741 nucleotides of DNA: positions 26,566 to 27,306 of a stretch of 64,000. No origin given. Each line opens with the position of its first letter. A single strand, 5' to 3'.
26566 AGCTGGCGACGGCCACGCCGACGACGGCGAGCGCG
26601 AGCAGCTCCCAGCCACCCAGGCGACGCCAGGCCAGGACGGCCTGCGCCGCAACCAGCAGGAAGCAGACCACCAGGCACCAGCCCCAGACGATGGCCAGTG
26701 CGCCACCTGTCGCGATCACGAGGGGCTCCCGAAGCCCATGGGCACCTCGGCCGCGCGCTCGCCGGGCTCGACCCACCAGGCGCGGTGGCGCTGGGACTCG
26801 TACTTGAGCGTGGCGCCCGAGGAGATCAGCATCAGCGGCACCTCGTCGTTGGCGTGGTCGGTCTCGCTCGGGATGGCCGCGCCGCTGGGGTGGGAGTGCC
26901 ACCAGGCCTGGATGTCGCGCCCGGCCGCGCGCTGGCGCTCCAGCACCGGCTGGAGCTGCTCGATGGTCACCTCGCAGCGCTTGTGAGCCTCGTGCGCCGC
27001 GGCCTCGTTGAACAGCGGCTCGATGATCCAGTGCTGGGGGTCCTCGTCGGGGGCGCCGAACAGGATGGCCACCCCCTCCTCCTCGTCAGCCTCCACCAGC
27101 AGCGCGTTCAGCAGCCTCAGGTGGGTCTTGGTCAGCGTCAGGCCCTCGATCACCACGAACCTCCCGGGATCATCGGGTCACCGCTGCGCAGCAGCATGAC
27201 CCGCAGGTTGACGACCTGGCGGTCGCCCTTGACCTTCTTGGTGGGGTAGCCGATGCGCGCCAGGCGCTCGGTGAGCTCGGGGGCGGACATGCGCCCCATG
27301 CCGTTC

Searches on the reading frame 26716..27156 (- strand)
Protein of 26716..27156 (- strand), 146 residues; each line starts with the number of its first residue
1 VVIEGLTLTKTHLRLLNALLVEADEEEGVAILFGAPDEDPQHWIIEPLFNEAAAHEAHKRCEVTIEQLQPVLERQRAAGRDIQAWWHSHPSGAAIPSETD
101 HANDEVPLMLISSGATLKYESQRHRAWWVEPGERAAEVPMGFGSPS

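Call 3: search_protein_families(library=pfam, proteins=[window:26716-27156:-], max_evalue=0.01)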
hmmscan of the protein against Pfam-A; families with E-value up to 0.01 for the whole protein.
window:26716-27156:- (146 aa): 1 family
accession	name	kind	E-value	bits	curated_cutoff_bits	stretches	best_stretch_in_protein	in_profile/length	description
PF14464.11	Prok-JAB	-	3.8e-12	46.5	25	1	12-128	4-112/114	Prokaryotic homologs of the JAB domain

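Call 4: search_protein_families(library=phrogs, proteins=[window:26716-27156:-], max_evalue=0.01)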
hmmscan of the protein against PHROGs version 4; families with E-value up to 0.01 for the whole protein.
window:26716-27156:- (146 aa): 2 families
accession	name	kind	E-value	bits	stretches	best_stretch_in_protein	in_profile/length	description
phrog_30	-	tail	0.0018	18.7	1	81-102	351-372/544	minor tail protein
phrog_5556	-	tail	0.0058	17.4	1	68-101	71-101/148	tail protein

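Call 6: search_dna_similar(query=window:26716-27156:-, collection=phages, mode=protein, max_rows=40, max_evalue=0.001)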
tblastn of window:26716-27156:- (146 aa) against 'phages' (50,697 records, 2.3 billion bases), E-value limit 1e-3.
No match.

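Call 10: find_homologous_proteins(query=window:26716-27156:-, max_evalue=0.001)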
Query window:26716-27156:- (146 aa): 1 proteins with E <= 0.001 among 77 candidates.
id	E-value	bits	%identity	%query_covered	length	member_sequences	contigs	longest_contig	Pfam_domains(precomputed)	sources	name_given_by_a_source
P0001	6.8e-92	323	99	99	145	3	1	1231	PF14464.12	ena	-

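Call 11: find_related_loci(query=window:26716-27156:-, collection=viral_contigs, flank=5000)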
Query window:26716-27156:- (146 aa) in viral_contigs; peptide patterns used: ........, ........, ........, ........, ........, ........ (x = any residue, [..] = any of these).
9 stretches matched a pattern, but none encodes a relative of the query by tblastn (E <= 1e-3).

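Call 13: search_solved_structures(query=window:26716-27156:-, max_evalue=1, show_alignments=3)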
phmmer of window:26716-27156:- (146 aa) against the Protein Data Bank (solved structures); distinct sequences matched with E-value up to 1: 1.
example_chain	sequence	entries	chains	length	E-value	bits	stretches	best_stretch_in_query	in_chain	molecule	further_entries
2kcq_A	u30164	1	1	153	0.0081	19.6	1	22-104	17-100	Mov34/MPN/PAD-1 family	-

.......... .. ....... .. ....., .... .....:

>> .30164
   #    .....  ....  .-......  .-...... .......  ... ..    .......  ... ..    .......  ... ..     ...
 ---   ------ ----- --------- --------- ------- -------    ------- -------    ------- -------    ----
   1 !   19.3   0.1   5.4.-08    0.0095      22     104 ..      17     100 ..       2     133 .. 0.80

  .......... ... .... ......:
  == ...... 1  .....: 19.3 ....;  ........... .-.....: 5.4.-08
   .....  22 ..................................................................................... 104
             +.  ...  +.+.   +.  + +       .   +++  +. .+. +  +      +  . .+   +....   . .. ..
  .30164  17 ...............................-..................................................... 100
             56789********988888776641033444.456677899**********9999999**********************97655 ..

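Call 19: find_encoding_contigs(protein=P0001, flank=5000, max_places=3)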
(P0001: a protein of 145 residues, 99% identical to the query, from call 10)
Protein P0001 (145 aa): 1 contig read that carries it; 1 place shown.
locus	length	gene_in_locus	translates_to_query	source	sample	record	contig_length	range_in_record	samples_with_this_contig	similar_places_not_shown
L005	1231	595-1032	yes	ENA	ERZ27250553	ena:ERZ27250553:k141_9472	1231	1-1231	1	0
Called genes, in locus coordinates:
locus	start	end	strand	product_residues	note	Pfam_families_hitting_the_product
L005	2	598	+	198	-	?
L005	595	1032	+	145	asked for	PF14464:Prok-JAB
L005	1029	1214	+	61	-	-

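Call 20: search_protein_representatives(protein=window:26716-27156:-)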
Query: 146 residues. Proteins with E-value up to 0.001 (for the whole library): 19; up to 1e-10: 3; up to 1e-30: 1. The best 19 are listed.
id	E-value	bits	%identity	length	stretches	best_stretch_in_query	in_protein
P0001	2.2e-92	323.2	99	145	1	3-146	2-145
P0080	3.6e-20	88.9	41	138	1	17-136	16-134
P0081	3.3e-17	79.3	39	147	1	11-133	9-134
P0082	1.8e-10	57.4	40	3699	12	84-118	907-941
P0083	5.8e-09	52.5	30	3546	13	21-73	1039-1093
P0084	2.3e-08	50.6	31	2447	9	94-129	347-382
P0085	1.6e-06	44.6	31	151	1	5-132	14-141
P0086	2.0e-05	41.0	34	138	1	16-140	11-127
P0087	2.5e-05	40.7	44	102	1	56-140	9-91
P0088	3.2e-05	40.4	34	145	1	4-115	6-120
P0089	6.5e-05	39.4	34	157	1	21-139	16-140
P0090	1.0e-04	38.7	34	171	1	16-127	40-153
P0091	1.1e-04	38.6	27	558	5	27-78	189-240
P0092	1.7e-04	38.0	36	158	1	9-131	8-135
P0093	2.4e-04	37.5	42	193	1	27-107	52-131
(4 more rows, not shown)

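Call 23: find_encoding_contigs(protein=P0080, flank=6000, max_places=4)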
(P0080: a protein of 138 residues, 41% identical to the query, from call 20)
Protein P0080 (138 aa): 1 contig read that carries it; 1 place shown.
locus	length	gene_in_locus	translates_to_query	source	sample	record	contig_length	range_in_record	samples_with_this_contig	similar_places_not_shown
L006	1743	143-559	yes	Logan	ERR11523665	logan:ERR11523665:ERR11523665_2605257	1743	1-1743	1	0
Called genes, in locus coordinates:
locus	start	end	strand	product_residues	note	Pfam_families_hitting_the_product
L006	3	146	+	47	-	?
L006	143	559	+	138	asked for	PF14464:Prok-JAB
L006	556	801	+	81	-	PF13560:HTH_31 (weak), PF01381:HTH_3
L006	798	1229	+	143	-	-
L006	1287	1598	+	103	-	-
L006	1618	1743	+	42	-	?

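Call 24: find_encoding_contigs(protein=P0081, flank=6000, max_places=4)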
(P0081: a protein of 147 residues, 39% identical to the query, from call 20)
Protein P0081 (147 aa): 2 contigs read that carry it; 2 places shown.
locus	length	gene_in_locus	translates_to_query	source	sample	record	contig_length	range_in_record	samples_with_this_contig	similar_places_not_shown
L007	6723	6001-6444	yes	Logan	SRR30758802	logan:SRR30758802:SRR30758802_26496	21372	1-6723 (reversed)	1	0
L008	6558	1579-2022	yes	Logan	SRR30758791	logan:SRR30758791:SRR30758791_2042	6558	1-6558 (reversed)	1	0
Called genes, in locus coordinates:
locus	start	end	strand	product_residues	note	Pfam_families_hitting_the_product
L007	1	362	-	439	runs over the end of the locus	PF09588:YqaJ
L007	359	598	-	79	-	-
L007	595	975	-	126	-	-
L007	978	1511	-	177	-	-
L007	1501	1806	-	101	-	-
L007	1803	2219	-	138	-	-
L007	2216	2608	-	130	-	-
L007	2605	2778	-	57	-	-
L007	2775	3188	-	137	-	-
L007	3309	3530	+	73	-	-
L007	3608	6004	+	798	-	PF09250:Prim-Pol, PF08706:D5_N, PF19263:DUF5906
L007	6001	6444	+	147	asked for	PF14464:Prok-JAB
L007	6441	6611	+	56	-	-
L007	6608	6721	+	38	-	?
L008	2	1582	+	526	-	?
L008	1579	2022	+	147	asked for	PF14464:Prok-JAB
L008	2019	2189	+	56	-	-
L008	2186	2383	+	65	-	-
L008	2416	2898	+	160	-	PF00383:dCMP_cyt_deam_1, PF14437:MafB19-deam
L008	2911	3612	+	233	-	PF02511:Thy1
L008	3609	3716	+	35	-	-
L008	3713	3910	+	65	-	-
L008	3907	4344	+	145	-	-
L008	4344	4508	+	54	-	-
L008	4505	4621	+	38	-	-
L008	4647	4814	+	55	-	-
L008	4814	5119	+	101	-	-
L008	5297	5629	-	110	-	-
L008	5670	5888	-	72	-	-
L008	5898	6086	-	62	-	-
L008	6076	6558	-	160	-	?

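Call 32: find_related_loci(query=A2, collection=viral_contigs, flank=6000)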
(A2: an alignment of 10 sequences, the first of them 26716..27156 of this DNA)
Query A2 (146 aa) in viral_contigs; peptide patterns used: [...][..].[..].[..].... (x = any residue, [..] = any of these).
136 stretches matched a pattern; 4 encode a relative of the query (tblastn E <= 1e-3); 4 distinct loci.
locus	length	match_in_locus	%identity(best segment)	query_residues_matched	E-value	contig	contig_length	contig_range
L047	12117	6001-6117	41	62-100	6e-6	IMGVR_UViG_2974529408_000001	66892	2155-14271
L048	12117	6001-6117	41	62-100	6e-6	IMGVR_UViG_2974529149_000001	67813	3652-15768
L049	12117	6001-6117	41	62-100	6e-6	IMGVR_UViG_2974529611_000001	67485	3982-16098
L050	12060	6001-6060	65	81-100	3e-5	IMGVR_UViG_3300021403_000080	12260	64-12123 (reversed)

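Call 36: find_related_loci(query=A3, collection=metagenome_contigs, flank=6000)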
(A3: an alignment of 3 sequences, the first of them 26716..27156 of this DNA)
Query A3 (146 aa) in metagenome_contigs; peptide patterns used: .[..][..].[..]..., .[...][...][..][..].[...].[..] (x = any residue, [..] = any of these).
106 stretches matched a pattern, but none encodes a relative of the query by tblastn (E <= 1e-3).

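Call 37: find_related_loci(query=A3, collection=genome_contigs, flank=6000)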
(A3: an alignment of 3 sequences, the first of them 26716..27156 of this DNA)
Query A3 (146 aa) in genome_contigs; peptide patterns used: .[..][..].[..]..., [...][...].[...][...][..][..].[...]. (x = any residue, [..] = any of these).
35 stretches matched a pattern, but none encodes a relative of the query by tblastn (E <= 1e-3).

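Call 44: search_protein_families(library=padloc, proteins=[window:26716-27156:-, P0080, P0081], max_evalue=0.1)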
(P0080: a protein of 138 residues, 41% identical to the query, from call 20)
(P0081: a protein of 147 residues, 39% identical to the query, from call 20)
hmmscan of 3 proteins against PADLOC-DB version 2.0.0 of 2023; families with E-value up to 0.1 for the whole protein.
window:26716-27156:- (146 aa): 10 families
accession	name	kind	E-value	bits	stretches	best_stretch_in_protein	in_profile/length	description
PDLC00890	JAB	-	1.8e-05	22.3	1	6-101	12-109/157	JAB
PDLC00889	JAB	-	0.00051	17.6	1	6-102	21-118/168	JAB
PDLC00907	JAB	-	0.0025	16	1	65-101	37-75/140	JAB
PDLC00906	JAB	-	0.006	14.7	1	86-102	88-104/179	JAB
PDLC00893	JAB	-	0.011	13.7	1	86-102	87-103/157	JAB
PDLC00901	JAB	-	0.014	13.3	1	85-102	101-118/163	JAB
PDLC00894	JAB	-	0.02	12.9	1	23-102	33-116/158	JAB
PDLC00891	JAB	-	0.031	11.7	1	73-103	80-110/159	JAB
PDLC00905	JAB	-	0.054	11.7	1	86-102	87-103/154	JAB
PDLC00896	JAB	-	0.069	10.9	1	86-102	97-113/159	JAB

P0080 (138 aa): 13 families
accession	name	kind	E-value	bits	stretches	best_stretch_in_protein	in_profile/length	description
PDLC00907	JAB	-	0.0015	16.7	1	79-99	54-74/140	JAB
PDLC00727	Effector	-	0.0043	13.5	1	6-101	9-106/590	TIR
PDLC00900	JAB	-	0.012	13.8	1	77-103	85-111/159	JAB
PDLC00891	JAB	-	0.015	12.7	1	76-101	84-109/159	JAB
PDLC00896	JAB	-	0.025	12.3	1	84-100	96-112/159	JAB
PDLC00906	JAB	-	0.03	12.4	1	85-100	88-103/179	JAB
PDLC00892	JAB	-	0.03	12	1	84-111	94-121/174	JAB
PDLC00893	JAB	-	0.034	12.1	1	85-100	87-102/157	JAB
PDLC00901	JAB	-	0.034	12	1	85-100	102-117/163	JAB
PDLC02013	SAVED5--SAVED_TIR_JAB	-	0.041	10.4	1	7-101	10-105/584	-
PDLC00890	JAB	-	0.055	11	0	85-100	94-109/157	JAB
PDLC00905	JAB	-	0.096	10.9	1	85-99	87-101/154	JAB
PDLC00887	JAB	-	0.099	10.6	0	84-100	98-114/160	JAB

P0081 (147 aa): 15 families
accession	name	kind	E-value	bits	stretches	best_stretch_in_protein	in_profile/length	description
PDLC00896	JAB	-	2e-05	22.4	1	84-102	97-115/159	JAB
PDLC00891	JAB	-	7e-05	20.3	1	71-102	80-111/159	JAB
PDLC00890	JAB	-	0.00012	19.6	1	84-101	94-111/157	JAB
PDLC00894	JAB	-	0.0004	18.5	1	84-100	100-116/158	JAB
PDLC00901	JAB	-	0.0006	17.7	1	84-100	102-118/163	JAB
PDLC00909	JAB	-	0.00085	17.1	1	83-103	103-123/168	JAB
PDLC00900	JAB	-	0.0012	17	1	75-99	84-108/159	JAB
PDLC00887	JAB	-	0.0014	16.7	1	84-100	99-115/160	JAB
PDLC00889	JAB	-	0.0032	15.1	1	84-101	102-119/168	JAB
PDLC00892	JAB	-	0.0045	14.6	1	83-100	94-111/174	JAB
PDLC00902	JAB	-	0.0076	13.9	1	84-101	99-116/159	JAB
PDLC00898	JAB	-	0.0076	13.8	1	77-101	92-116/162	JAB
PDLC00906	JAB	-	0.013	13.6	1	84-100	88-104/179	JAB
PDLC00893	JAB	-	0.016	13.2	0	84-100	87-103/157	JAB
PDLC00905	JAB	-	0.063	11.5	0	84-100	87-103/154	JAB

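Call 45: search_protein_families(library=ncbifam, proteins=[window:26716-27156:-], max_evalue=0.01)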
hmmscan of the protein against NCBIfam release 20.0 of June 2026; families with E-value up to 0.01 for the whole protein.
window:26716-27156:- (146 aa): 1 family
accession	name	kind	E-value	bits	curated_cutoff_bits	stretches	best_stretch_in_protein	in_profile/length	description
NF041370.1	desamp_Halo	equivalog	3.2e-07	30.3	130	1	25-103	21-98/133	desampylase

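Call 53: predict_structure(alignment_id=A2)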
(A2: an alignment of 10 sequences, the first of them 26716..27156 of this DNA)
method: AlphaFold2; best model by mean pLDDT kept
length: 146 residues; sequences in the alignment: 10
mean_pLDDT: 86.4   pTM: 0.82
mean pLDDT of the five models: 86.4, 85.9, 83.7, 83.7, 82.5
residues with pLDDT >= 90: 76; 70-90: 55; 50-70: 12; < 50: 3
segments of 3 or more residues with pLDDT < 50: 144-146
pLDDT, mean of each block of 10 residues (from residue 1): 79 92 90 94 95 88 94 97 92 85 85 67 84 84 55
secondary structure, 60 per line:
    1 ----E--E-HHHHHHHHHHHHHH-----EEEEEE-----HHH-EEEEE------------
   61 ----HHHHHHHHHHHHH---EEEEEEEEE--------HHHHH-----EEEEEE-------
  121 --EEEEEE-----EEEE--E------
elements in order: H10-23 E29-34 E44-48 H65-77 E81-89 H98-102 E108-113 E123-128 E134-137

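Call 55: fold_search(model_id=the predicted structure, library=pdb)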
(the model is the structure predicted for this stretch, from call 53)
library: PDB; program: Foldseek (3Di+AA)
matches with E <= 10: 464; with E <= 0.001: 154
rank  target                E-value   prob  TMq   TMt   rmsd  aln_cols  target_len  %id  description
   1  5lda_A                2.7e-08  1.00  0.75  0.84   2.2       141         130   17  Structure of deubiquitinating enzyme homolog (Pyrococcus furiosus JAMM1) in complex with ubiquitin-like SAMP2. (released 2017-06-21)
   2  2kks_MODEL_1_A        5.0e-08  1.00  0.70  0.70   3.3       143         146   24  Solution Structure Of Protein DSY2949 From Desulfitobacterium hafniense. Northeast Structural Genomics Consort (released 2009-08-25)
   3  5ld9_A                5.7e-08  1.00  0.75  0.84   2.2       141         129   17  Structure of deubiquitinating enzyme homolog, Pyrococcus furiosus JAMM1. (released 2017-05-17)
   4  5ld9_B                1.1e-07  1.00  0.75  0.86   2.2       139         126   18  Structure of deubiquitinating enzyme homolog, Pyrococcus furiosus JAMM1. (released 2017-05-17)
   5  5cw3_A                9.6e-07  1.00  0.64  0.41   4.9       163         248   20  Structure of CfBRCC36-CfKIAA0157 complex (Zn Edge) (released 2015-09-16)
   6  8py2_A                1.2e-06  1.00  0.63  0.40   4.6       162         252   19  Cryo-EM structure of the human BRISC dimer complex bound to compound JMS-175-2 (released 2025-02-05)
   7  5cw3_C                1.4e-06  1.00  0.63  0.42   4.7       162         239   16  Structure of CfBRCC36-CfKIAA0157 complex (Zn Edge) (released 2015-09-16)
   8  5cw4_A                1.6e-06  1.00  0.61  0.40   5.2       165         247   20  Structure of CfBRCC36-CfKIAA0157 complex (Selenium Edge) (released 2015-09-16)
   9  5cw6                  1.6e-06  1.00  0.51  0.50   5.8       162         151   19  Structure of metal dependent enzyme DrBRCC36 (released 2015-09-16)
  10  8tyx_B                2.6e-06  1.00  0.68  0.63   3.8       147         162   18  Structure of a bacterial Ubl-deubiquitinase complex (form 1) (released 2024-06-12)
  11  6h3c_B                4.1e-06  1.00  0.58  0.36   5.1       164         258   20  Cryo-EM structure of the BRISC complex bound to SHMT2 (released 2019-07-10)
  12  6gvw_B                8.7e-06  1.00  0.59  0.36   5.5       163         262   18  Crystal structure of the BRCA1-A complex (released 2019-07-10)
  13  2kcq_MODEL_1_A        9.2e-06  1.00  0.65  0.62   7.5       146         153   22  Solution structure of protein SRU_2040 from Salinibacter ruber (strain DSM 13855) . Northeast Structural Genom (released 2009-02-24)
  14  5cw4_C                9.8e-06  1.00  0.57  0.38   5.4       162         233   18  Structure of CfBRCC36-CfKIAA0157 complex (Selenium Edge) (released 2015-09-16)
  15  5l4k_V                1.0e-05  1.00  0.59  0.32   4.3       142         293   14  The human 26S proteasome lid (released 2016-09-07)
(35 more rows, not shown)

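Call 64: fold_search(model_id=the predicted structure, library=viral)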
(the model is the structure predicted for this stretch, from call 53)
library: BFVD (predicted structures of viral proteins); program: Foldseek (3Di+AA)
matches with E <= 10: 518; with E <= 0.001: 24
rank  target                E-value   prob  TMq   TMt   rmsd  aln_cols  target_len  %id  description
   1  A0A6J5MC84            6.6e-07  1.00  0.74  0.22   3.4       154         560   17  JAB domain-containing protein [uncultured Caudovirales phage]
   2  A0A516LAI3            2.5e-06  1.00  0.65  0.35   4.8       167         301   18  (no name in the UniProt tables at hand)
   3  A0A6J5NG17            3.6e-06  1.00  0.69  0.45   3.2       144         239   12  JAB domain-containing protein (Fragment) [uncultured Caudovirales phage]
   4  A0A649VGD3            4.1e-06  1.00  0.62  0.61   5.0       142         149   20  Metalloprotease [Gordonia phage Yikes]
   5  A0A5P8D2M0            8.6e-06  1.00  0.62  0.33  10.0       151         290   15  (no name in the UniProt tables at hand)
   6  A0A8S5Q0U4            1.3e-05  1.00  0.49  0.20  15.8       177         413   15  Ubiquitin-like protein [CrAss-like virus sp. ctjK323]
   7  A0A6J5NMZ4            1.4e-05  1.00  0.64  0.28   4.4       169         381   15  Uncharacterized protein [uncultured Caudovirales phage]
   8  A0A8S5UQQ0            1.4e-05  1.00  0.54  0.23   5.1       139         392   19  MPN family protein [Podoviridae sp. ctQyH19]
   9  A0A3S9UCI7            1.6e-05  1.00  0.53  0.50   5.0       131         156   15  (no name in the UniProt tables at hand)
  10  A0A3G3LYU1            3.7e-05  1.00  0.53  0.60   3.9       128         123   18  JAB domain-containing protein [Brevibacterium phage Cantare]
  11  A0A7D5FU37            3.9e-05  1.00  0.55  0.31   9.8       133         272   15  (no name in the UniProt tables at hand)
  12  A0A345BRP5            5.3e-05  1.00  0.59  0.35   5.4       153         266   14  (no name in the UniProt tables at hand)
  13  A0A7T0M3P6            5.3e-05  1.00  0.60  0.61   6.0       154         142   17  (no name in the UniProt tables at hand)
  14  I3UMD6                7.3e-05  1.00  0.52  0.68   3.8       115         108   16  Tail component protein [Colwellia phage 9A]
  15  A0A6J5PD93            7.8e-05  1.00  0.53  0.34   4.2       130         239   18  Endopeptidase, NLPC/P60 domain containing protein [uncultured Caudovirales phage]
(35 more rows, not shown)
